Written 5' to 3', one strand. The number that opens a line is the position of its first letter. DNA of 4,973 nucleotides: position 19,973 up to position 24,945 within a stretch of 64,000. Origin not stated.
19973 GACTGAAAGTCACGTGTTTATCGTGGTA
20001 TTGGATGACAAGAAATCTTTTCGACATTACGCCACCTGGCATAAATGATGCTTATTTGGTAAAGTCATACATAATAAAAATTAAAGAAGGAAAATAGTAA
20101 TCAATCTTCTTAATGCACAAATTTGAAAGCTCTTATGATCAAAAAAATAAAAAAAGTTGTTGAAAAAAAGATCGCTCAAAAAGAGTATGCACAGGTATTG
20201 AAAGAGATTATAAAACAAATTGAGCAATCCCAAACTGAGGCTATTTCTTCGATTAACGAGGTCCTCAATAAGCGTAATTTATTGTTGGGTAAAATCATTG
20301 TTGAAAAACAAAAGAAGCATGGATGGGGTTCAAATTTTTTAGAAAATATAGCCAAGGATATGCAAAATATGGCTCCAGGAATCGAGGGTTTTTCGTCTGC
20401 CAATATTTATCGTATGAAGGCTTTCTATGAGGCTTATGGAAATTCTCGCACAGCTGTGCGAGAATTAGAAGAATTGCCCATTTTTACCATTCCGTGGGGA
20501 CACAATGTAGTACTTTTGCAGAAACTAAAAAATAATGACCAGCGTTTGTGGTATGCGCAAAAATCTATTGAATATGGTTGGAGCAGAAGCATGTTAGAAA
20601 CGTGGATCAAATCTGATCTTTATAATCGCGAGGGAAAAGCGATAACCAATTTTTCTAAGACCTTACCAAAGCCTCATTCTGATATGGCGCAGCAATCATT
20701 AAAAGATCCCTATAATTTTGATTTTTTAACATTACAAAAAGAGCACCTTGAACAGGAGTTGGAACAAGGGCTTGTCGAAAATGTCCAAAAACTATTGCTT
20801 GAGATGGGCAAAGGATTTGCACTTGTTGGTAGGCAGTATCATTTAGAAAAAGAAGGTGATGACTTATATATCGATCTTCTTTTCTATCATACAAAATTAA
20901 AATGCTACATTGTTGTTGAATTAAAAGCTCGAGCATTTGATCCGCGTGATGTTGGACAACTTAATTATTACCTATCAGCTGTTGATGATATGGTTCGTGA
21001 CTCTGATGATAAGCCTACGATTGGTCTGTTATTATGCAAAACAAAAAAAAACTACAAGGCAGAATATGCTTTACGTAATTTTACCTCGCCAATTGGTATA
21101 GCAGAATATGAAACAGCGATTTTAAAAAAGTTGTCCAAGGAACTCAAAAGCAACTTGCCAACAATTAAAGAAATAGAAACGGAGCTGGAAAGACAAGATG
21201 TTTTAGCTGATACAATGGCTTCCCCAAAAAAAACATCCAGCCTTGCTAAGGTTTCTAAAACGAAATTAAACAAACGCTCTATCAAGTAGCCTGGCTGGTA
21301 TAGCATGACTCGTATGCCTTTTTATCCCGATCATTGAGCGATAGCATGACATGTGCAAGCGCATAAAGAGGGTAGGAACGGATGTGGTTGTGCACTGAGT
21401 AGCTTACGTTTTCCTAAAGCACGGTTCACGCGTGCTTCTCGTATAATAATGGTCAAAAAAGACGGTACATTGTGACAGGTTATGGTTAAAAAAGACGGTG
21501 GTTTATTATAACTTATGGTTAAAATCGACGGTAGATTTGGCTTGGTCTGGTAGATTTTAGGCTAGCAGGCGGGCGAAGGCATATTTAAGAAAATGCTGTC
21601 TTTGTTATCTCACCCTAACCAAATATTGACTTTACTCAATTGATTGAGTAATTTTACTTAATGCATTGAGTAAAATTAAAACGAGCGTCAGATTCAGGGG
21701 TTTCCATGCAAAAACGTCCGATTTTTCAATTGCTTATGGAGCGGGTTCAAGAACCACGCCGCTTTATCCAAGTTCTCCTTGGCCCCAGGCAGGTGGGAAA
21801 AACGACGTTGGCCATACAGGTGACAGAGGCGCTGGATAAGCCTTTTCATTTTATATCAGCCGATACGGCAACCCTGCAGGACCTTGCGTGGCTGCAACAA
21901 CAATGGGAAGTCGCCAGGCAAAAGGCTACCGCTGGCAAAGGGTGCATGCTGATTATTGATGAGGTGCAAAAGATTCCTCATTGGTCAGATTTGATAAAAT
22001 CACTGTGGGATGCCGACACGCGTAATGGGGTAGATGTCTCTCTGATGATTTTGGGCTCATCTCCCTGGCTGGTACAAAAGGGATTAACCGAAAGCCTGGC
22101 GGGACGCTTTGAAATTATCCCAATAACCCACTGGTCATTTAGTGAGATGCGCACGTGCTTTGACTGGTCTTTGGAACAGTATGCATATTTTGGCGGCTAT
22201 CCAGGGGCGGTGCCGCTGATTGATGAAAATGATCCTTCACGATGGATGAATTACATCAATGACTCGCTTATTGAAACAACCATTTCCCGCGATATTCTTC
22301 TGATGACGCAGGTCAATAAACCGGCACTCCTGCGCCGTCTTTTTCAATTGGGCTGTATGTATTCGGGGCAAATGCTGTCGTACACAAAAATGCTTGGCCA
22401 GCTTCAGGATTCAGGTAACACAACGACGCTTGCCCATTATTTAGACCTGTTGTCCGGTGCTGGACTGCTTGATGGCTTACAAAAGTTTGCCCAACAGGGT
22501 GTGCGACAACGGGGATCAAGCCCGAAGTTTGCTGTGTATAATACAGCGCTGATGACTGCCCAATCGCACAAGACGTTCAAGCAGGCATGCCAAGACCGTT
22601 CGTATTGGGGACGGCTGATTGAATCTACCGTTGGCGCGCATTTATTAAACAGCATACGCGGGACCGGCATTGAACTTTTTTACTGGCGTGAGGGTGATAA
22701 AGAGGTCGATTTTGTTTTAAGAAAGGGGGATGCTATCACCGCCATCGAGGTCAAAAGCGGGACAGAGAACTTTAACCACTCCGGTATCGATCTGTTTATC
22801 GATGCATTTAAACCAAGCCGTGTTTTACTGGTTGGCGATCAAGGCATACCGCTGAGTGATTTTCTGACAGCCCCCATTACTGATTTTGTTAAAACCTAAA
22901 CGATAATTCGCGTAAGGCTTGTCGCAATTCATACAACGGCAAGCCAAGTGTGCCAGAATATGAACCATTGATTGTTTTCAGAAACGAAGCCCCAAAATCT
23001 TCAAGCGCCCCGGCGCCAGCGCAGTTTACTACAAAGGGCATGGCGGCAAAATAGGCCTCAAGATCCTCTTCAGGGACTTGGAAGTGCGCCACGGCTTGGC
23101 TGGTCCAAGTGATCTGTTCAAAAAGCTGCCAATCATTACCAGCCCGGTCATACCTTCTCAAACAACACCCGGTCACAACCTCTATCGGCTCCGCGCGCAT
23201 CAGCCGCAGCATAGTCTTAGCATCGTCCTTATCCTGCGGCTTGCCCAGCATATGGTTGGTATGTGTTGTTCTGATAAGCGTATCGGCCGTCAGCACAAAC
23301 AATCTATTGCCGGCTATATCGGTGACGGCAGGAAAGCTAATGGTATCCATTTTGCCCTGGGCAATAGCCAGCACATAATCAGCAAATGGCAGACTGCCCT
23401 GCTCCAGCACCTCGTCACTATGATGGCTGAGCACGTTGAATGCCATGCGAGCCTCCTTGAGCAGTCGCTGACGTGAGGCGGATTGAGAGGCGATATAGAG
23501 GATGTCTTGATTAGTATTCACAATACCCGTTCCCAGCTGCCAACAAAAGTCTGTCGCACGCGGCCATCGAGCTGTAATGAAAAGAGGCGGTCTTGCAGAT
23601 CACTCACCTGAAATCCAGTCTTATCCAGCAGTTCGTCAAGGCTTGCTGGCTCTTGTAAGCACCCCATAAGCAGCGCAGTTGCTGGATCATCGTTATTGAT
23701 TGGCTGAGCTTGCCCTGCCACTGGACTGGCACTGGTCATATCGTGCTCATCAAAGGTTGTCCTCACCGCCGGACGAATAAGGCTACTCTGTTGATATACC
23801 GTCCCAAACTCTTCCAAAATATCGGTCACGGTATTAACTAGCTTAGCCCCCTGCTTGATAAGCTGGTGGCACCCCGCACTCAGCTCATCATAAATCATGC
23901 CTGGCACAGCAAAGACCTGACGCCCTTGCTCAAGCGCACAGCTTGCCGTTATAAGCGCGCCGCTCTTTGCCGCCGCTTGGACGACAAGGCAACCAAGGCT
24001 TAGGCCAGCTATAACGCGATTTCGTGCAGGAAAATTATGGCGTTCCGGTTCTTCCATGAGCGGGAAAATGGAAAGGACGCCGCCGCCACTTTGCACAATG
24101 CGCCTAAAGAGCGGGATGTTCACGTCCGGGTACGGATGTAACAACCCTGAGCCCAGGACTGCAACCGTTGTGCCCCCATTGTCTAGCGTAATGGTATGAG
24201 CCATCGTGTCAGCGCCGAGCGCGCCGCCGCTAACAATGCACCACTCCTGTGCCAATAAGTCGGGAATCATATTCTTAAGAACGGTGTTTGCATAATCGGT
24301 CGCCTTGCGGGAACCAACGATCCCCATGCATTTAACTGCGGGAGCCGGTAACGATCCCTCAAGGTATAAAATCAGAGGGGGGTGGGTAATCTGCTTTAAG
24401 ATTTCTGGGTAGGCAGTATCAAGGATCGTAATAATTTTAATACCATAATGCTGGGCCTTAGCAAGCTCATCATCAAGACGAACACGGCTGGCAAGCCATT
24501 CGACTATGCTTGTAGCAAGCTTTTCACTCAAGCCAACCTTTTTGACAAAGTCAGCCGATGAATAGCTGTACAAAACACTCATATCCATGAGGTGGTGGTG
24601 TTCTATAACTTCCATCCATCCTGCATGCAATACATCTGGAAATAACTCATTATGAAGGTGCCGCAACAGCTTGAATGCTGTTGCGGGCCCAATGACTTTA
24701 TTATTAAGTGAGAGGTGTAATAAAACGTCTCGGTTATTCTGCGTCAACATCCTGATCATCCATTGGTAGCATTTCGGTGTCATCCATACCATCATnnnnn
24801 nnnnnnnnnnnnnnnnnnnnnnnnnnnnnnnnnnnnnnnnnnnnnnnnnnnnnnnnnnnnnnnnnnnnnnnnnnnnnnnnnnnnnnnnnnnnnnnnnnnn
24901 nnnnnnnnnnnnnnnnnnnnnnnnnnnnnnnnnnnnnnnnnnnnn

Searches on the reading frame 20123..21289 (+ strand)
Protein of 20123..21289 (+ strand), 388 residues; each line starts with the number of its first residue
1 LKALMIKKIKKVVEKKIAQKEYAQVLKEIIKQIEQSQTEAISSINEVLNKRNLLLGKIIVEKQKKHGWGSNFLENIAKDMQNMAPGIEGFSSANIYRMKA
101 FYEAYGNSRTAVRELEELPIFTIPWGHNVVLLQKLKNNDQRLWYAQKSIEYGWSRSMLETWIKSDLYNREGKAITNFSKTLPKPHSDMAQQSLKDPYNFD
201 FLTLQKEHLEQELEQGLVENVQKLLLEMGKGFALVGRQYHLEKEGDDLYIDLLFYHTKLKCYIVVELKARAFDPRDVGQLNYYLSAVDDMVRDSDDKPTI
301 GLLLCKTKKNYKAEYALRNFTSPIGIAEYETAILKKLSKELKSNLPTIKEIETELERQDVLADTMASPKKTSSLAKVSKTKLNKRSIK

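Call 9: search_protein_families(library=pfam, proteins=[window:20123-21289:+], max_evalue=0.001)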
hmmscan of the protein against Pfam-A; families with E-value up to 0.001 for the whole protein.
window:20123-21289:+ (388 aa): 3 families
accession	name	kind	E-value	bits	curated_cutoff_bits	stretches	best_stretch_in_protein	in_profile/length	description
PF06250.17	YhcG_C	-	1.7e-61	207.1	32.5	1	190-346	1-157/157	YhcG PDDEXK nuclease domain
PF17761.7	DUF1016_N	-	3.1e-35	121.7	32.8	1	28-169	1-137/137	DUF1016 N-terminal domain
PF01939.22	NucS_C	-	0.00082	19.8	24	0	210-304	2-84/124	Endonuclease NucS C-terminal domain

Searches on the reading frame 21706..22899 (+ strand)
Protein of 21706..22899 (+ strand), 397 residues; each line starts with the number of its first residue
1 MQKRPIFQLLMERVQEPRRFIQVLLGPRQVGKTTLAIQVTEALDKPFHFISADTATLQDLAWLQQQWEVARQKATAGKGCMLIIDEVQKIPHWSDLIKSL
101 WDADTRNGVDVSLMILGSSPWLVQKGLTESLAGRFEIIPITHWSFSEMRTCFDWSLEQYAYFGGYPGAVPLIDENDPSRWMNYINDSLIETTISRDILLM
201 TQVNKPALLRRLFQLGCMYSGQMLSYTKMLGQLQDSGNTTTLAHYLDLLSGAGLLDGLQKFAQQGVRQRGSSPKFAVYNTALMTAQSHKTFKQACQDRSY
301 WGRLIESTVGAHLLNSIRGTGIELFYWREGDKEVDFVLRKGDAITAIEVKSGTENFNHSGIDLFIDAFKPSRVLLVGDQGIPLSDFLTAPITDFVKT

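Call 8: search_protein_families(library=pfam, proteins=[window:21706-22899:+], max_evalue=0.001)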
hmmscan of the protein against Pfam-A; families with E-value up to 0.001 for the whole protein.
window:21706-22899:+ (397 aa): 5 families
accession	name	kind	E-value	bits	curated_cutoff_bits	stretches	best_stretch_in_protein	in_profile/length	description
PF13635.12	DUF4143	-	2.6e-25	89.4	28.1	1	195-352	2-160/160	Domain of unknown function (DUF4143)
PF13173.12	AAA_14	-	5.9e-24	85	27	1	21-148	4-128/129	AAA domain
PF00004.35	AAA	-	2.6e-05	25.1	21.2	1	23-91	2-70/131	ATPase family associated with various cellular activities (AAA)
PF01637.24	ATPase_2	-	9.1e-05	22.8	33.2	0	10-44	11-45/225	ATPase domain predominantly from Archaea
PF13401.12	AAA_22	-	0.00013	22.7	27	0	23-116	9-121/130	AAA domain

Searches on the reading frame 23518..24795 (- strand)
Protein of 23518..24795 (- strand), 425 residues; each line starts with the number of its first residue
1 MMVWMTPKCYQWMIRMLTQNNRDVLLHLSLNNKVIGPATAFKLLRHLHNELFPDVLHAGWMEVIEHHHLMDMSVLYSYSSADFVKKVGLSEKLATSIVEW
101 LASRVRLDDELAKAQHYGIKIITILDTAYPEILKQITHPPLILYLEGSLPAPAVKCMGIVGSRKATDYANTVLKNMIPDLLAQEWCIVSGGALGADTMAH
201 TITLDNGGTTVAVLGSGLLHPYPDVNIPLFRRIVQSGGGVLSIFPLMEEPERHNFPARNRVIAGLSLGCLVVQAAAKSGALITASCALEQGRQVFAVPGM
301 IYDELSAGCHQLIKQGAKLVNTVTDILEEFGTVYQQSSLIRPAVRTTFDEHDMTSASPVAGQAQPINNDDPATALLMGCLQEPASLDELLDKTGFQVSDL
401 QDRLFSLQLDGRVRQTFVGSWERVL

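Call 8: search_protein_families(library=pfam, proteins=[window:23518-24795:-], max_evalue=0.001)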
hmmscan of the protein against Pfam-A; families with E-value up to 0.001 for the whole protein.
window:23518-24795:- (425 aa): 2 families
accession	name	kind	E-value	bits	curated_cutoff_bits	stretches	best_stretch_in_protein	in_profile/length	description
PF02481.21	DNA_processg_A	-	3.3e-73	245.8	29.6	1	115-321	3-211/212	DNA recombination-mediator protein A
PF17782.7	DprA_WH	-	1.6e-05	25.3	22.9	1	365-415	6-57/61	DprA winged helix domain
